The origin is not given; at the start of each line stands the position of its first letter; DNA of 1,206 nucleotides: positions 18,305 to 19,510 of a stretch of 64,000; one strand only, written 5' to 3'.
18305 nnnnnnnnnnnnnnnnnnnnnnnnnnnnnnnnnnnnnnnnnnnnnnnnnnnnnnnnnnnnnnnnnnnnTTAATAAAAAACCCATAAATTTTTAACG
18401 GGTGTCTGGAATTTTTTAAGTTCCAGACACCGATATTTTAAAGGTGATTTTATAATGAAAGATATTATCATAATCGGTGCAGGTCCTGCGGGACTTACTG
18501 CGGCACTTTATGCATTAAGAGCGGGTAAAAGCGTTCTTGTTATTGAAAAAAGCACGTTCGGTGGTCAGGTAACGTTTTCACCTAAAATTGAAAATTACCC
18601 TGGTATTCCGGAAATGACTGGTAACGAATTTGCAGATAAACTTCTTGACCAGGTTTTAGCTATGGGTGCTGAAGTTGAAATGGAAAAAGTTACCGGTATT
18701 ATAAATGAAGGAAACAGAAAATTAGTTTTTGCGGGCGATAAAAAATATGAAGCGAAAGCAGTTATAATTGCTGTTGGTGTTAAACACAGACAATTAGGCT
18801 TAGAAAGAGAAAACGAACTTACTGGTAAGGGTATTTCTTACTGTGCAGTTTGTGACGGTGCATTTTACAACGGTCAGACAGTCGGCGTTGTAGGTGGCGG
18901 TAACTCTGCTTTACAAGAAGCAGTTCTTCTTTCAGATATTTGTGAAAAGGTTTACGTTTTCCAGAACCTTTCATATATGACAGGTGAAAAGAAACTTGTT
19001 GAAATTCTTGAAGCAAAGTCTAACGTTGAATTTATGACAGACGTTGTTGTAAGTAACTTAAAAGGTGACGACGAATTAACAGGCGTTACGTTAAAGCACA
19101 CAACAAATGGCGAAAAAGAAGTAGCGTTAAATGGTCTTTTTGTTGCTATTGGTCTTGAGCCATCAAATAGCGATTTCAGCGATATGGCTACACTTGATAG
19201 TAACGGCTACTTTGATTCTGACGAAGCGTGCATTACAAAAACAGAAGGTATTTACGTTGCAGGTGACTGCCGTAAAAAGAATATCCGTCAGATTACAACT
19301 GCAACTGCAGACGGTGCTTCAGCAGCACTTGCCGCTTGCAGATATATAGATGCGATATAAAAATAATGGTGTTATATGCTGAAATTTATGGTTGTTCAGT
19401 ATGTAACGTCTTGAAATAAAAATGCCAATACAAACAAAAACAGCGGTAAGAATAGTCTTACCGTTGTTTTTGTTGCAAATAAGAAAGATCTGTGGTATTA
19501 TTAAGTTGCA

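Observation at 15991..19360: Class III RNR fused to a CPKC glutaredoxin-like domain, followed by a TrxR homolog without the NADPH motif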

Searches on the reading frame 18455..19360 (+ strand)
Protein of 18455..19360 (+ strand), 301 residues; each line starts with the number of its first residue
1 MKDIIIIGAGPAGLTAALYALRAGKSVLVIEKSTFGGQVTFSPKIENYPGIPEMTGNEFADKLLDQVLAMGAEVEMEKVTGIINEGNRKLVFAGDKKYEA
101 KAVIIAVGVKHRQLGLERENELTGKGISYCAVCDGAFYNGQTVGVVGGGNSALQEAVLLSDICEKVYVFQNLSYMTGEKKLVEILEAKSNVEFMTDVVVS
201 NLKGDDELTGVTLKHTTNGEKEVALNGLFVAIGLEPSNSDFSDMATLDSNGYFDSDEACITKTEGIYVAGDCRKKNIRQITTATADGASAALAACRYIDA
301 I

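Call 3: search_protein_families(library=pfam, proteins=[window:18455-19360:+])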
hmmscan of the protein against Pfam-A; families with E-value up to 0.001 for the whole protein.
window:18455-19360:+ (301 aa): 13 families
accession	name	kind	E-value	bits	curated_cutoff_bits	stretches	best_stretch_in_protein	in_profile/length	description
PF07992.20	Pyr_redox_2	-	1.5e-43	149.8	26.1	1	2-287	1-291/291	Pyridine nucleotide-disulphide oxidoreductase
PF13738.12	Pyr_redox_3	-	9.3e-18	64.9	30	2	76-270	101-305/305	Pyridine nucleotide-disulphide oxidoreductase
PF00890.30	FAD_binding_2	-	3e-12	46.9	20.4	1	3-222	1-189/414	FAD binding domain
PF01266.30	DAO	-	3.8e-12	46.9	27.9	1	3-37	1-37/353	FAD dependent oxidoreductase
PF00070.33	Pyr_redox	-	5.4e-11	43.3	22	1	143-214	2-80/82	Pyridine nucleotide-disulphide oxidoreductase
PF12831.13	FAD_oxidored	-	2.3e-09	37.5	27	1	3-41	1-40/416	FAD dependent oxidoreductase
PF03486.20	HI0933_like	-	1.2e-08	35.1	50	1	3-34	2-33/244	HI0933-like protein Rossmann domain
PF13450.12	NAD_binding_8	-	1.4e-07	32.1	21.9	1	6-40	1-36/68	NAD(P)-binding Rossmann-like domain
PF01946.23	Thi4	-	8.8e-06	25.6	26.2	1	2-37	18-55/235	Thi4 family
PF01494.25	FAD_binding_3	-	7.2e-05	22.6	22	1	3-33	3-33/349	FAD binding domain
PF05834.18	Lycopene_cycl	-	9.5e-05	22.1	23.4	0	3-33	1-33/380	Lycopene cyclase protein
PF01134.28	GIDA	-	0.00019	21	22.1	1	3-33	1-31/391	Glucose inhibited division protein A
PF13241.12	NAD_binding_7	-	0.00027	21.9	22.1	0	2-72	8-68/104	Putative NAD(P)-binding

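Call 4: search_protein_families(library=ncbifam, proteins=[window:18455-19360:+])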
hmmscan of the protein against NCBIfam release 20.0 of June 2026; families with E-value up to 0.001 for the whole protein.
window:18455-19360:+ (301 aa): 95 families (the best 25 are shown)
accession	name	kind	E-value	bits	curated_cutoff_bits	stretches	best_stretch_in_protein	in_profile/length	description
TIGR01292.1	TRX_reduct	equivalog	6.7e-95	317.3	343.45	1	3-298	2-300/300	thioredoxin-disulfide reductase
TIGR03143.1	AhpF_homolog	hypoth_equivalog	1.6e-71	241.6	687.65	1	2-299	5-309/555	putative alkyl hydroperoxide reductase F subunit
TIGR03140.1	AhpF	equivalog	8.6e-67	225.8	502.9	1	3-297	214-511/515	alkyl hydroperoxide reductase subunit F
NF007614.0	PRK10262.1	equivalog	6.3e-49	166.8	644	1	4-300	9-316/321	thioredoxin-disulfide reductase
TIGR01350.1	lipoamide_DH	equivalog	2.8e-18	65.9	408.8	2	71-291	101-326/461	dihydrolipoyl dehydrogenase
NF009410.0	PRK12771.1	subfamily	6.8e-16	58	516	1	2-297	139-444/566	NAD(P)-binding protein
TIGR04018.1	Bthiol_YpdA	hypoth_equivalog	1.1e-13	50.7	339.9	2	77-273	91-289/316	YpdA family putative bacillithiol disulfide reductase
TIGR02053.1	MerA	equivalog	2.9e-13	49.6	454.45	2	74-295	104-329/465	mercury(II) reductase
NF007123.0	PRK09564.1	equivalog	1.2e-12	47.3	458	2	142-274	151-285/444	CoA-disulfide reductase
TIGR03315.1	Se_ygfK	equivalog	1.4e-12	45.9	835.3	1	3-291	539-832/1012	putative selenate reductase subunit YgfK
NF004776.0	PRK06116.1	equivalog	2.9e-12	46.3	480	1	87-275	119-307/450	glutathione-disulfide reductase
TIGR02032.1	GG-red-SF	subfamily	8.9e-12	45.3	158.8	1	3-39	2-38/297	geranylgeranyl reductase family protein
NF040505.1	ArsO_flavin_mono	equivalog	1.2e-11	44.7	425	1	78-170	96-190/346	ArsO family NAD(P)H-dependent flavin-containing monooxygenase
NF009454.0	PRK12814.1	equivalog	3e-11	42.4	916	1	2-297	194-499/657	putative NADPH-dependent glutamate synthase small subunit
NF009409.0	PRK12770.1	subfamily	5.4e-11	42.1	343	2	139-299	172-351/360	putative glutamate synthase subunit beta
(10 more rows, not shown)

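Call 6: search_solved_structures(query=window:18455-19360:+, show_alignments=0, max_evalue=1e-20)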
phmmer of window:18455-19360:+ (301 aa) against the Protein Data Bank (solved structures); distinct sequences matched with E-value up to 1e-20: 48.
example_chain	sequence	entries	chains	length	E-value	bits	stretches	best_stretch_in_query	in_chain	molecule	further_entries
7aaw_A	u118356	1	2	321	1.8e-66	227.3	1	3-299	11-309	Thioredoxin reductase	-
4zn0_A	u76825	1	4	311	3.2e-65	223.2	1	1-300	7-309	Thioredoxin reductase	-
5uwy_A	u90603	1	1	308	2.3e-64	220.4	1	1-300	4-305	Thioredoxin reductase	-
5uth_A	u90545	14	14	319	3.1e-63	216.7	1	2-298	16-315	Thioredoxin reductase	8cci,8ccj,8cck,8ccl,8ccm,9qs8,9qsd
5mh4_A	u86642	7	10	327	3.5e-62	213.3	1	3-298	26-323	Thioredoxin reductase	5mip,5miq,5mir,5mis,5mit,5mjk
4gcm_A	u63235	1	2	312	4.2e-62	213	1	3-299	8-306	Thioredoxin reductase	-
7jyp_A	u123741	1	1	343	1.4e-61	211.3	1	3-294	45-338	Thioredoxin reductase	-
2q7v_A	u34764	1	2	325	1.1e-57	198.4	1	3-299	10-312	Thioredoxin reductase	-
2q0k_A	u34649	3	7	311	1.1e-56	195.2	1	2-299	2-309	Thioredoxin reductase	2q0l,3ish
9xub_A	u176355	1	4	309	2e-56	194.4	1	2-298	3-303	Thioredoxin reductase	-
2a87_A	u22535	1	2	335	2.6e-56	194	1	2-298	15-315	Thioredoxin reductase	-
3f8p_A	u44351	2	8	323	2.5e-53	184.2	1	3-298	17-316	Thioredoxin reductase (TrxB-3)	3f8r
3r9u_A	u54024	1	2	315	1e-52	182.2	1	1-300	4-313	Thioredoxin reductase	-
5usx_A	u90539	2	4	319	4.1e-52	180.2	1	4-300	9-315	Thioredoxin reductase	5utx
5vt3_A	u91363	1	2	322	4.2e-52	180.2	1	4-300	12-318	Thioredoxin reductase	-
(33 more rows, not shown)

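Call 20: search_solved_structures(query=window:18455-19360:+, show_alignments=3, max_evalue=1e-60)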
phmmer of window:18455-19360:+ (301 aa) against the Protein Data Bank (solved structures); distinct sequences matched with E-value up to 1e-60: 7.
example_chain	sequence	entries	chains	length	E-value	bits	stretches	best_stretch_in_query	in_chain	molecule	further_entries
7aaw_A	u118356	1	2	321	1.8e-66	227.3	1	3-299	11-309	Thioredoxin reductase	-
4zn0_A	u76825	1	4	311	3.2e-65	223.2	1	1-300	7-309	Thioredoxin reductase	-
5uwy_A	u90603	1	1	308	2.3e-64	220.4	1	1-300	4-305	Thioredoxin reductase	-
5uth_A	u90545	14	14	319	3.1e-63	216.7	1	2-298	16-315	Thioredoxin reductase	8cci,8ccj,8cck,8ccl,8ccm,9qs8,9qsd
5mh4_A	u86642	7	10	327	3.5e-62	213.3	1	3-298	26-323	Thioredoxin reductase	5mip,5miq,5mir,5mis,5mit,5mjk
4gcm_A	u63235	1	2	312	4.2e-62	213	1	3-299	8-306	Thioredoxin reductase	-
7jyp_A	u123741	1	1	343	1.4e-61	211.3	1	3-294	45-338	Thioredoxin reductase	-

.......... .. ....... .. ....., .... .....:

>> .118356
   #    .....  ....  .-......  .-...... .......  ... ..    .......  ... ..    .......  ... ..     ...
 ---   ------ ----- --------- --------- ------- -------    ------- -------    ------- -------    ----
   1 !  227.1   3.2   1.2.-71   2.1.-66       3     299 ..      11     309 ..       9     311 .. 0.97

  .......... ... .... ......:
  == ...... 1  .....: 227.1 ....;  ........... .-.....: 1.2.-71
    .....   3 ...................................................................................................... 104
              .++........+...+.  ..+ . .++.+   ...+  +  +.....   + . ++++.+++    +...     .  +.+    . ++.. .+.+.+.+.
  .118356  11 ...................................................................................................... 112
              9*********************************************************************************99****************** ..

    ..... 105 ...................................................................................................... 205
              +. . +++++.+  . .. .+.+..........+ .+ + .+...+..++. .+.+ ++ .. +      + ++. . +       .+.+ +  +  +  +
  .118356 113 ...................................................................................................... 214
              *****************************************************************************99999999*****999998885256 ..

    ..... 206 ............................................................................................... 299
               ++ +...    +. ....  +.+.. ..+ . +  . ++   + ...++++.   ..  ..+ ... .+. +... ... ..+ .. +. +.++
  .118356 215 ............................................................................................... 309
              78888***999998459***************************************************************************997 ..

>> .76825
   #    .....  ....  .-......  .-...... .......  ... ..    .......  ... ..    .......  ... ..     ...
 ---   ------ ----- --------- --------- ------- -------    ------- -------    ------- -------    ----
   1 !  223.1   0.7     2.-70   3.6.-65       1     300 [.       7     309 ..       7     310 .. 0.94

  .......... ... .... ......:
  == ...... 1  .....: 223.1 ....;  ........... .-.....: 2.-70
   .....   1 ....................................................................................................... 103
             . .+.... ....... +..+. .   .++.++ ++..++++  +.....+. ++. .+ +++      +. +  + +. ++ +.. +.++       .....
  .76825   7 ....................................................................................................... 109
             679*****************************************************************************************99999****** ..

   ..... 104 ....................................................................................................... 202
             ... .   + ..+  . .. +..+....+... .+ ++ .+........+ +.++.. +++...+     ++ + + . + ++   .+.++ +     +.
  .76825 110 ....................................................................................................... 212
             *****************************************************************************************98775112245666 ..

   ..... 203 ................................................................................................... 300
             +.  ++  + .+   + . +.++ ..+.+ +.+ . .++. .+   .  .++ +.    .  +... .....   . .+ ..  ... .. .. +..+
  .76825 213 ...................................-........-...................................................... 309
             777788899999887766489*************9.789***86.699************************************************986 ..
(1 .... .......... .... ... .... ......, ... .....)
